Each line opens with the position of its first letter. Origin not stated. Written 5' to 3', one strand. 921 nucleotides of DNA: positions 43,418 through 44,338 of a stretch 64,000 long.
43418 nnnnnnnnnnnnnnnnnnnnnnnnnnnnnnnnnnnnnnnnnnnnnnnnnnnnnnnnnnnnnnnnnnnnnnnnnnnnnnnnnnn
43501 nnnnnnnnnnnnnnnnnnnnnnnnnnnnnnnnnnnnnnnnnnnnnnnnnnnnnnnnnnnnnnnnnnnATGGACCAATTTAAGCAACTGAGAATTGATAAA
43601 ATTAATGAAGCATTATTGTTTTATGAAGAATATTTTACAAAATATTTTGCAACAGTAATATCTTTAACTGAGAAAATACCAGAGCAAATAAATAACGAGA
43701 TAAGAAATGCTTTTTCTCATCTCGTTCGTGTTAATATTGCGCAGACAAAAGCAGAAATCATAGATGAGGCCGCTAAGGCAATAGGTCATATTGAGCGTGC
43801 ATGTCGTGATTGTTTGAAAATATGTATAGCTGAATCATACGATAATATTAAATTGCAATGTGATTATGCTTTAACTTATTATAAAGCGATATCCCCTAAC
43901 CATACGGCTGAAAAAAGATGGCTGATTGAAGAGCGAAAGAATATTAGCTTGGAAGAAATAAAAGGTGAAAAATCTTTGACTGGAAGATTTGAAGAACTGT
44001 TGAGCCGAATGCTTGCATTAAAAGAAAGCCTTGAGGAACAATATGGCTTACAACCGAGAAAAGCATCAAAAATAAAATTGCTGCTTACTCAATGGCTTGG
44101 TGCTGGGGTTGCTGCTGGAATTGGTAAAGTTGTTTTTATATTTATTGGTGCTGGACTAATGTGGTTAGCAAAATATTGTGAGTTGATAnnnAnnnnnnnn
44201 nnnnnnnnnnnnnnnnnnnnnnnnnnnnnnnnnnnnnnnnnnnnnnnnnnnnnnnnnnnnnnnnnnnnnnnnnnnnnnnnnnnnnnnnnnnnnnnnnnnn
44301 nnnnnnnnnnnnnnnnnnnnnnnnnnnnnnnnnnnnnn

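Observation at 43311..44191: Small ORF plus membrane-anchored R-N-x3-H protein inserted between FNR and its ferredoxin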

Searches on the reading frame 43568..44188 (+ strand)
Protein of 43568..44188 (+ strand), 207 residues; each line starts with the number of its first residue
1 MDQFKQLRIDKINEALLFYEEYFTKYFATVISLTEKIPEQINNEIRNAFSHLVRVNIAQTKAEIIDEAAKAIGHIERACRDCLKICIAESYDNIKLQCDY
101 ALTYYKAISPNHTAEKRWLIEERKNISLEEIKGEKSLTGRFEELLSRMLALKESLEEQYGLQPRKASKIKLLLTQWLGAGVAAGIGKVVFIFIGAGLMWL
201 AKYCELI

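Call 6: search_protein_families(library=pfam, proteins=[window:43568-44188:+], max_evalue=1)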
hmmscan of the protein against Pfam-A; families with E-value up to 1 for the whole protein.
window:43568-44188:+ (207 aa): 0 families

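Call 7: search_protein_families(library=padloc, proteins=[window:43568-44188:+], max_evalue=10)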
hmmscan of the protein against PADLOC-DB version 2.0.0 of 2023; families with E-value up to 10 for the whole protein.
window:43568-44188:+ (207 aa): 0 families

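Call 8: search_protein_families(library=ncbifam, proteins=[window:43568-44188:+], max_evalue=1)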
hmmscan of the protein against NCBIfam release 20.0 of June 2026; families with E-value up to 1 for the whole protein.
window:43568-44188:+ (207 aa): 1 family
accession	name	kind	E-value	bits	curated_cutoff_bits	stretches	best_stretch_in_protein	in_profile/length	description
NF010251.0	PRK13696.1-3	equivalog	0.17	12.4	101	1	125-160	16-52/84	hypothetical protein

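Call 9: find_homologous_proteins(query=window:43568-44188:+, max_evalue=0.01)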
Query window:43568-44188:+ (207 aa): 10 proteins with E <= 0.01 among 206 candidates.
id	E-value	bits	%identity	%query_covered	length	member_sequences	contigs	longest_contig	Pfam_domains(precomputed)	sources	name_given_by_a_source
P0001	4.7e-131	452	100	100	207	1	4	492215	-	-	-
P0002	2.2e-88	313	69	100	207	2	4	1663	-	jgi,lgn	jgi:hypothetical protein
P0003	3.0e-80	287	66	100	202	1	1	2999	-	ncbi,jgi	jgi:hypothetical protein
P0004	6.4e-79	282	65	100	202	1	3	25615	-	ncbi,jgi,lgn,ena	jgi:hypothetical protein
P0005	4.3e-55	204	52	92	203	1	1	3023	-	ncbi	-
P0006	1.8e-44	170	53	73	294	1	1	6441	-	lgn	-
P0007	6.2e-39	152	53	74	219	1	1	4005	-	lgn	-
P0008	1.8e-38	150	42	91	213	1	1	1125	-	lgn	-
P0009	5.4e-38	149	50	76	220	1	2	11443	-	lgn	-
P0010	1.2e-31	128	38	96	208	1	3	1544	-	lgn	-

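Call 10: search_protein_families(library=phrogs, proteins=[window:43568-44188:+], max_evalue=10)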
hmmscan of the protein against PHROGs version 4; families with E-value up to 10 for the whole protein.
window:43568-44188:+ (207 aa): 3 families
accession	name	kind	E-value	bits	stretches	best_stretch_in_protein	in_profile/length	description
phrog_9168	-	unknown function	7.8e-05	23.2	1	32-102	141-210/267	-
phrog_4070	-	tail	0.0094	15.1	1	2-118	77-191/989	tail length tape measure protein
phrog_1324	-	transcription regulation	0.083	13.5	0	28-61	19-52/172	transcriptional activator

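Call 12: find_encoding_contigs(protein=P0004, flank=6000, max_places=4)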
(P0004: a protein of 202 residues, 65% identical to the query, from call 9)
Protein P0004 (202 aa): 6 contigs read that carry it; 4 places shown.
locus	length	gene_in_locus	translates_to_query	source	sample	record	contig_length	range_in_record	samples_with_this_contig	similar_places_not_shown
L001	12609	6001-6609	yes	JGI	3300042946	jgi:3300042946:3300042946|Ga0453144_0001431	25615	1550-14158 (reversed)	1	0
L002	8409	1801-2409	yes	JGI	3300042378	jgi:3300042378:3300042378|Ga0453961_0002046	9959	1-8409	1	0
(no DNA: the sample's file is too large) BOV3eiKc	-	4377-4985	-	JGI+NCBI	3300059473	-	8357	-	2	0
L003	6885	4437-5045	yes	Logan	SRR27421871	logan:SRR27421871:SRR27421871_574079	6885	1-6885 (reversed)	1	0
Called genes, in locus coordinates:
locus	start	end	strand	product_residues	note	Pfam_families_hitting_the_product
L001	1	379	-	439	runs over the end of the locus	PF00072:Response_reg (faint), PF00158:Sigma54_activat, PF14532:Sigma54_activ_2, PF13245:AAA_19 (faint), PF07728:AAA_5 (weak), PF25601:AAA_lid_14, PF02954:HTH_8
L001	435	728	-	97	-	PF01052:FliMN_C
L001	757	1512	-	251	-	PF02108:FliH (weak)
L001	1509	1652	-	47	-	-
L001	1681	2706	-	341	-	PF03448:MgtE_N (faint), PF14842:FliG_N, PF14841:FliG_M, PF01706:FliG_C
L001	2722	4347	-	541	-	PF01514:YscJ_FliF, PF08345:YscJ_FliF_C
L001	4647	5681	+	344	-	PF01266:DAO (faint), PF03486:HI0933_like (faint), PF07992:Pyr_redox_2, PF13738:Pyr_redox_3, PF00070:Pyr_redox (weak)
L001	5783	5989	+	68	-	-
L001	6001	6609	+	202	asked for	-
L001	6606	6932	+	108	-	PF00111:Fer2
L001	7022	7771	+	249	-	PF01416:PseudoU_synth_1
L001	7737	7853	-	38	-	-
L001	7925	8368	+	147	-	-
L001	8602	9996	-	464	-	PF00072:Response_reg, PF07728:AAA_5 (faint), PF00158:Sigma54_activat, PF14532:Sigma54_activ_2, PF25601:AAA_lid_14, PF02954:HTH_8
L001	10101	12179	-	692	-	PF19312:NtrY_N, PF00672:HAMP, PF00989:PAS (weak), PF13188:PAS_8 (weak), PF00512:HisKA, PF02518:HATPase_c, PF14501:HATPase_c_5 (weak)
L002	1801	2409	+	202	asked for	-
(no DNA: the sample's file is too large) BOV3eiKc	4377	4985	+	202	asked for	-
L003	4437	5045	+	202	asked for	-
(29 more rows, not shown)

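Call 13: find_encoding_contigs(protein=P0009, flank=6000, max_places=3)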
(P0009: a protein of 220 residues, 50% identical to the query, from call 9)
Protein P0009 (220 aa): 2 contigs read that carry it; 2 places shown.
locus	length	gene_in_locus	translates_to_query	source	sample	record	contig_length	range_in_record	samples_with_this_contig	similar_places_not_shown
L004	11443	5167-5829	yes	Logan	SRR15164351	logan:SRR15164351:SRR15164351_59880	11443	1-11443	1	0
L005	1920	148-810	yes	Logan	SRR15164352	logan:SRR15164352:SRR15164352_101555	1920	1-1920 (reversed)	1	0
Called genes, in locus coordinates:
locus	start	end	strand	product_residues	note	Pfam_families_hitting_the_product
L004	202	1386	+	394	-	PF13356:Arm-DNA-bind_3, PF22022:Phage_int_M, PF00589:Phage_integrase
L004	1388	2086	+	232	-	-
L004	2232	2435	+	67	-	PF05930:Phage_AlpA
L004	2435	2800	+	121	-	PF12728:HTH_17 (faint)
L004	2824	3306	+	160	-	PF13495:Phage_int_SAM_4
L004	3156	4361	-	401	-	-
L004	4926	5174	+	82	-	-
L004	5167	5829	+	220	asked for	-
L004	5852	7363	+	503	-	PF01555:N6_N4_Mtase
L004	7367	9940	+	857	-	PF04851:ResIII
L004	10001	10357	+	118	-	-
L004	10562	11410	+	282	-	PF00254:FKBP_C (faint)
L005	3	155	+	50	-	?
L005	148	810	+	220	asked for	-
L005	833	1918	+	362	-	?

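Call 14: find_encoding_contigs(protein=P0006, flank=6000, max_places=3)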
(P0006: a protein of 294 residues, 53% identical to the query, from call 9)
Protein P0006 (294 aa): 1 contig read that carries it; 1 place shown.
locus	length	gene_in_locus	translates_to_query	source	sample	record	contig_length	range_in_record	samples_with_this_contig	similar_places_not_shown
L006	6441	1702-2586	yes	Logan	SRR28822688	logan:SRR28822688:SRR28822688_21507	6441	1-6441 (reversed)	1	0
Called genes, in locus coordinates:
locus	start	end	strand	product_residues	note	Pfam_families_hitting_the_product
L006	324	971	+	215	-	-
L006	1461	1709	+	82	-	-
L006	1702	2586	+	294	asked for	-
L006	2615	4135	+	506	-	PF01555:N6_N4_Mtase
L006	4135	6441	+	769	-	?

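Call 15: find_encoding_contigs(protein=P0005, flank=6000, max_places=3)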
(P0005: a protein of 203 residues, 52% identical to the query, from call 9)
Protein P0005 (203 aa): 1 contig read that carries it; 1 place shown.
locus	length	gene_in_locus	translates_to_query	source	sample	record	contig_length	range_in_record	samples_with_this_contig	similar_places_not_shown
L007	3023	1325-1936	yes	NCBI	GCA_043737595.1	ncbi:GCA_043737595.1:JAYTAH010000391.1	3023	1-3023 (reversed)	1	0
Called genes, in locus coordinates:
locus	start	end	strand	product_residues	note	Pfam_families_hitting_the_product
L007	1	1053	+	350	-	?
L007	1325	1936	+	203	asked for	-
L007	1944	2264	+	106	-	PF00111:Fer2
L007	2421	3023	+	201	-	?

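Call 23: find_related_loci(query=A1, collection=genome_contigs, flank=8000)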
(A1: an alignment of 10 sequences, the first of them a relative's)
Query A1 (207 aa) in genome_contigs; peptide patterns used: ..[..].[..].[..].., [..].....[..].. (x = any residue, [..] = any of these).
84 stretches matched a pattern; 1 encode a relative of the query (tblastn E <= 1e-3); 1 distinct loci.
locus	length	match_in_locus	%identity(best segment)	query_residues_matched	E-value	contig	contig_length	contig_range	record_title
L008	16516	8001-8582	26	12-200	7e-16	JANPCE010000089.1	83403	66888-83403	MAG: Hyphomicrobiales bacterium isolate VAR_78_metabat_580 VAR_78_k141_3454492, whole genome shotgun sequence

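Call 25: find_related_loci(query=A1, collection=viral_contigs, flank=8000)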
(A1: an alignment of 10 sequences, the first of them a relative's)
Query A1 (207 aa) in viral_contigs; peptide patterns used: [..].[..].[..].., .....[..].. (x = any residue, [..] = any of these).
94 stretches matched a pattern, but none encodes a relative of the query by tblastn (E <= 1e-3).

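Call 29: predict_structure(alignment_id=A1)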
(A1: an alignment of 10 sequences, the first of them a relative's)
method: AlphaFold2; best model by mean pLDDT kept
length: 207 residues; sequences in the alignment: 10
mean_pLDDT: 84.6   pTM: 0.69
mean pLDDT of the five models: 84.6, 82.9, 81.6, 80.9, 80.1
residues with pLDDT >= 90: 107; 70-90: 67; 50-70: 32; < 50: 1
segments of 3 or more residues with pLDDT < 50: none
pLDDT, mean of each block of 10 residues (from residue 1): 88 94 87 79 94 94 96 93 92 89 87 94 93 87 94 90 58 58 67 75 59
secondary structure, 60 per line:
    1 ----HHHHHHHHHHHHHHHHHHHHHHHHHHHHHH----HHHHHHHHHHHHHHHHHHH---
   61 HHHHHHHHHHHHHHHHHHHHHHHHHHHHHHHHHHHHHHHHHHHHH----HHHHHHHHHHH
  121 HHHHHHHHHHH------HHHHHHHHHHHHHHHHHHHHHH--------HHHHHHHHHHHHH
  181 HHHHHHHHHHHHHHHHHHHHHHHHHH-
elements in order: H5-34 H39-57 H61-105 H110-131 H138-159 H168-206

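Call 31: search_protein_representatives(alignment_id=A1)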
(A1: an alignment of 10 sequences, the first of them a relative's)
Query: 10 sequences, 211 profile positions. Proteins with E-value up to 0.001 (for the whole library): 402; up to 1e-10: 133; up to 1e-30: 33. The best 150 are listed.
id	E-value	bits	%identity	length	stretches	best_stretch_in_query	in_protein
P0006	2.1e-93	328.2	-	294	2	1-162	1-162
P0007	2.1e-90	318.4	-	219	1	1-211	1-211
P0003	6.2e-90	316.9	-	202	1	5-211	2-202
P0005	1.1e-87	309.5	-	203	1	1-203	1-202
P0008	7.8e-87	306.8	-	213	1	1-211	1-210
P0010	5.6e-80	284.3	-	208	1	1-206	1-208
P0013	4.6e-56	206.2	-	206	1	8-197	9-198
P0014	2.5e-49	184.2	-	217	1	6-208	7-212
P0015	3.8e-47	177.1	-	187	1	1-163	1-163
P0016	2.8e-46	174.3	-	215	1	10-209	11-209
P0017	2.4e-45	171.2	-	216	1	7-199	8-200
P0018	2.4e-42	161.4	-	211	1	8-198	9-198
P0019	2.1e-40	155.0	-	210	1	5-206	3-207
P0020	9.7e-40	152.9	-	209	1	7-204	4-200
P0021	8.2e-38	146.6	-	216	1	1-204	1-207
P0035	9.5e-32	126.8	-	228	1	18-199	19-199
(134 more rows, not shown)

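Call 32: fold_search(model_id=the predicted structure, library=pdb)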
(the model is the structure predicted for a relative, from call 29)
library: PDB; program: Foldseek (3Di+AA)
matches with E <= 10: 121; with E <= 0.001: 0
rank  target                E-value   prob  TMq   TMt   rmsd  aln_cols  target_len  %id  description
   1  9g3z_H                4.5e-01  0.15  0.19  0.07  23.4       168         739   14  Structure of the Open gamma-Tubulin Ring Complex from Pig Brain (released 2024-10-02)
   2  5m4y_A                7.9e-01  0.28  0.29  0.32  15.3       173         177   16  Crystal structure of the Sec3/Sso2 complex at 2.20 angstrom resolution (released 2017-02-08)
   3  7uni_B                8.3e-01  0.28  0.26  0.23  10.2       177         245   12  De novo designed chlorophyll dimer protein with Zn pheophorbide a methyl ester, SP2-ZnPPaM (released 2023-04-19)
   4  9s98_A                8.3e-01  0.21  0.25  0.27  20.1       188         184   14  CdvB2 filament - high twist, class A (released 2026-01-28)
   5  3ma9_A                8.8e-01  0.15  0.21  0.22  18.6       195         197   11  Crystal structure of gp41 derived protein complexed with fab 8066 (released 2010-12-01)
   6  3mac_A                9.7e-01  0.14  0.20  0.21  18.7       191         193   12  crystal structure of GP41-derived protein complexed with fab 8062 (released 2010-12-08)
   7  9s97_B                1.0e+00  0.18  0.24  0.26  22.6       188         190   15  CdvB2 filament - low twist (released 2026-01-28)
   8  7unh_A                1.1e+00  0.25  0.26  0.24   9.8       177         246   13  De novo designed chlorophyll dimer protein in apo state, SP2 (released 2023-04-19)
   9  7uni_C                1.1e+00  0.21  0.26  0.23  10.4       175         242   13  De novo designed chlorophyll dimer protein with Zn pheophorbide a methyl ester, SP2-ZnPPaM (released 2023-04-19)
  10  7unh_B                1.3e+00  0.28  0.22  0.20  10.2       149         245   11  De novo designed chlorophyll dimer protein in apo state, SP2 (released 2023-04-19)
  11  9s98_C                1.4e+00  0.18  0.25  0.26  16.8       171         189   13  CdvB2 filament - high twist, class A (released 2026-01-28)
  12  9s99_B                1.5e+00  0.20  0.29  0.29  20.9       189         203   15  CdvB2 filament - high twist, class B (released 2026-01-28)
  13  9g3z_B                1.5e+00  0.10  0.19  0.08  20.5       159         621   13  Structure of the Open gamma-Tubulin Ring Complex from Pig Brain (released 2024-10-02)
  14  8e0m_G                1.6e+00  0.14  0.20  0.25  18.7       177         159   16  Homotrimeric variant of tcTRP9, BGL15 (released 2023-04-12)
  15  9s99_A                1.7e+00  0.10  0.21  0.23  23.9       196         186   16  CdvB2 filament - high twist, class B (released 2026-01-28)
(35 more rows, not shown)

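Call 34: search_solved_structures(query=A2, max_evalue=10, show_alignments=3)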
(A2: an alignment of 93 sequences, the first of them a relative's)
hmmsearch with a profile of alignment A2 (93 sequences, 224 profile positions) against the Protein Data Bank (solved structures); distinct sequences matched with E-value up to 10: 35.
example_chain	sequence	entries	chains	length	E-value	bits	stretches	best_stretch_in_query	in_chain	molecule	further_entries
2kw6_A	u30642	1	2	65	0.061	16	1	133-178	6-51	Cyclin-dependent kinase 2-associated protein 1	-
5nfd_A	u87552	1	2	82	0.12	15.1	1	108-155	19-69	Kinesin-like protein KIF21A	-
5d3a_A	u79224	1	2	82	0.15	14.8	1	108-155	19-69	Kinesin-like protein KIF21A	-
6zpm_A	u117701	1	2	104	0.18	14.5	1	136-179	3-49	Trypanosoma cruzi KKT4 117-218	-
6e9t_B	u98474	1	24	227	0.23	14.2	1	105-169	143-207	DHF58 filament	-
8zqb_A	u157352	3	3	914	0.3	13.8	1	89-147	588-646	Cas12X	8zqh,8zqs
8xcc_A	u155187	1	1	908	0.32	13.7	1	89-147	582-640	Cas12j19(E100K)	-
8wru_A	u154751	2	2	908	0.32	13.7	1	89-147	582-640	Cas12-2 | CasJ19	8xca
2f4e_A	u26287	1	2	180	0.34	13.6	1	103-190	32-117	AtFKBP42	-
6e9v_Q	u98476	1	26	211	0.39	13.4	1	96-173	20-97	DHF79 filament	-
2if4_A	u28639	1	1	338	0.44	13.2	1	103-189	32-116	ATFKBP42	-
7n6u_A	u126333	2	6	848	0.5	13.1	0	61-99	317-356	Envelope glycoprotein gp160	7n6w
5cwm_A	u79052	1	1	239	0.55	12.9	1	105-169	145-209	Designed helical repeat protein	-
3hd7_A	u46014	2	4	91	0.57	12.9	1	144-196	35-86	Vesicle-associated membrane protein 2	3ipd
9vqp_A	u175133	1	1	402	0.68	12.6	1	143-206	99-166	Odorant receptor 67d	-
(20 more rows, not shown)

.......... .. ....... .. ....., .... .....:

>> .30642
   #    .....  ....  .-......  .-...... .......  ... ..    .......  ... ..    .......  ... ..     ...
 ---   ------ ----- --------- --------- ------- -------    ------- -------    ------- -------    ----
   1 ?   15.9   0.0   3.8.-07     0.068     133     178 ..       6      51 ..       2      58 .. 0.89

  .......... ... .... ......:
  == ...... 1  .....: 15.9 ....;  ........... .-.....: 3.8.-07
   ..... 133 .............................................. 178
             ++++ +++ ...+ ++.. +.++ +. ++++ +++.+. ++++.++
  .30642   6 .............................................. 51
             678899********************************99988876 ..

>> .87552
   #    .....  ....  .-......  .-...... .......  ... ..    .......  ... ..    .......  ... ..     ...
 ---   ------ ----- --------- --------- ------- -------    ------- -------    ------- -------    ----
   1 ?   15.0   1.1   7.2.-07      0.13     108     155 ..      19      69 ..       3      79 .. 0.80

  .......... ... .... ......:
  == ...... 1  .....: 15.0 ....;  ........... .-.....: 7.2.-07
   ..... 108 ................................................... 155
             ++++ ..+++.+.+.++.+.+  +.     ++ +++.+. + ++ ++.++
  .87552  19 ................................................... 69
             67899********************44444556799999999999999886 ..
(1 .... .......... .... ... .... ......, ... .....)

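Call 35: search_protein_families(library=pfam, alignment_id=A2, max_evalue=0.1)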
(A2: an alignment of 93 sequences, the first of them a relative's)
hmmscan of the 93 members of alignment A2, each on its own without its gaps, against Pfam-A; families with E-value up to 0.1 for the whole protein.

A. member 1, P0001 (207 aa): 0 families

B. families by the number of members that match (of 93 scanned): 90 families (the first 25 are shown)
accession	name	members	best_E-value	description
PF04632.18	FUSC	2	0.0019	Fusaric acid resistance protein family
PF20115.4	DUF6505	2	0.0046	Family of unknown function (DUF6505)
PF01649.23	Ribosomal_S20p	2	0.012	Ribosomal protein S20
PF16271.10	DUF4924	2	0.034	Domain of unknown function (DUF4924)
PF11740.13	KfrA_N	2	0.038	Plasmid replication region DNA-binding N-term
PF19191.5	HEF_HK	1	0.00015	HEF_HK domain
PF18196.7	Cdh1_DBD_1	1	0.00028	Chromodomain helicase DNA-binding domain 1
PF06730.16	FAM92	1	0.0014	FAM92 protein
PF04791.21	LMBR1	1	0.0019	LMBR1-like membrane protein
PF00534.26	Glycos_transf_1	1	0.002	Glycosyl transferases group 1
PF19513.4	DUF6047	1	0.0023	Family of unknown function (DUF6047)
PF13190.11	PDGLE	1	0.0024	PDGLE domain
PF12128.14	DUF3584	1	0.0042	Protein of unknown function (DUF3584)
PF15308.11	CEP170_C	1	0.0054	CEP170 C-terminus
PF14346.11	DUF4398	1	0.0061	Domain of unknown function (DUF4398)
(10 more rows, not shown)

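Call 38: find_related_loci(query=A3, collection=metagenome_contigs, flank=7000)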
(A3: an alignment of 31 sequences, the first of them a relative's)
Query A3 (207 aa) in metagenome_contigs; peptide patterns used: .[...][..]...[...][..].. (x = any residue, [..] = any of these).
44 stretches matched a pattern; 16 encode a relative of the query (tblastn E <= 1e-3); 16 distinct loci.
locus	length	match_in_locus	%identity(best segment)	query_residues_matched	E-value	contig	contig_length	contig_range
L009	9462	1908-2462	41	1-185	8e-37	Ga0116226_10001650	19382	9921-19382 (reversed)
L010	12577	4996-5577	34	8-194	2e-32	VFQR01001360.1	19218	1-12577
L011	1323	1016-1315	44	27-126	2e-22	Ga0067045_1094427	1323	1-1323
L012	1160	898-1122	48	37-111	3e-21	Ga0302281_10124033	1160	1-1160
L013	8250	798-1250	35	19-169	7e-20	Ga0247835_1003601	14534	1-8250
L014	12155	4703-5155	35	19-169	7e-20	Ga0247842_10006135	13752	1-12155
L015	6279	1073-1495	30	18-159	3e-17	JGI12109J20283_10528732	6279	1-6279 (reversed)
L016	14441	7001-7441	33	23-170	1e-15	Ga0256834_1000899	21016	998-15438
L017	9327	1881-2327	34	23-176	7e-14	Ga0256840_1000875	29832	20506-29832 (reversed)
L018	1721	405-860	26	19-177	3e-13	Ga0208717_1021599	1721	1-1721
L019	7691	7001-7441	31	26-173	2e-12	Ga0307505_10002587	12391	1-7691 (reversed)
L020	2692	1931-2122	42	23-89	2e-12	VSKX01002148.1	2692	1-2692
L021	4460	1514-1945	32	12-155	3e-12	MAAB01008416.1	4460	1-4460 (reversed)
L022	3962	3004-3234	34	19-95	5e-12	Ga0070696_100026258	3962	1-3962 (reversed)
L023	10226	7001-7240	38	17-94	2e-11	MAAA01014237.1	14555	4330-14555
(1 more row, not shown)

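Call 50: search_protein_families(library=pfam, proteins=[L004:1388-2083:+, L004:3159-4388:-, L004:5852-7360:+, L004:7367-9937:+, L004:9950-10354:+, L013:1518-1955:-, L013:2029-2523:-, L016:4367-5116:-, L016:2415-4367:-, L016:8427-9395:+], max_evalue=0.001)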
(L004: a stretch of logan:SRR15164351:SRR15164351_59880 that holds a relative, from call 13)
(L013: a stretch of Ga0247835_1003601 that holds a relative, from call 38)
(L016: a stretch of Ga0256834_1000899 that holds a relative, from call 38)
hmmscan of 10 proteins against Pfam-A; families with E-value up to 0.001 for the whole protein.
L004:1388-2083:+ (232 aa): 0 families

L004:3159-4388:- (410 aa): 0 families

L004:5852-7360:+ (503 aa): 2 families
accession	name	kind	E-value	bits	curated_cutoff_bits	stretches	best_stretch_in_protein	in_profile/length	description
PF01555.25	N6_N4_Mtase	-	5.9e-50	170.7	26.7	1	61-352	1-215/221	DNA methylase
PF03602.21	Cons_hypoth95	-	0.00065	19.8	24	0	56-91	109-144/182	Conserved hypothetical protein 95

L004:7367-9937:+ (857 aa): 2 families
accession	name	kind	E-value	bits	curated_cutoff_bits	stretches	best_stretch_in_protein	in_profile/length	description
PF04851.21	ResIII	-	2.2e-14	54.1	22.5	1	2-246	2-163/164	Type III restriction enzyme, res subunit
PF00270.35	DEAD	-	3.3e-05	24.1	26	0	59-115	17-71/167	DEAD/DEAH box helicase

L004:9950-10354:+ (135 aa): 0 families

L013:1518-1955:- (146 aa): 0 families

L013:2029-2523:- (165 aa): 0 families

L016:4367-5116:- (250 aa): 1 family
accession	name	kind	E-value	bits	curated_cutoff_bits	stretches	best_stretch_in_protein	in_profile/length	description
PF08722.17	Tn7_TnsA-like_N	-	0.00026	21.9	26.5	0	85-158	1-85/85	TnsA-like endonuclease N terminal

L016:2415-4367:- (651 aa): 3 families
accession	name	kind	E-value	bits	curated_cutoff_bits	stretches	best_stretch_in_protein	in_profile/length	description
PF00665.32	rve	-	3.9e-08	33.9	32.6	1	269-352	23-102/102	Integrase core domain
PF13683.12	rve_3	-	1.9e-05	24.8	26.5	0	341-374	2-35/67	Integrase core domain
PF09299.17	Mu-transpos_C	-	0.00022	21.6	21.7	1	450-509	6-57/61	Mu transposase, C-terminal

L016:8427-9395:+ (323 aa): 1 family
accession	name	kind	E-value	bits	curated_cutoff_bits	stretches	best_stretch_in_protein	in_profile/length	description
PF01471.23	PG_binding_1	-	2.3e-11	44.1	23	1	265-314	4-53/57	Putative peptidoglycan binding domain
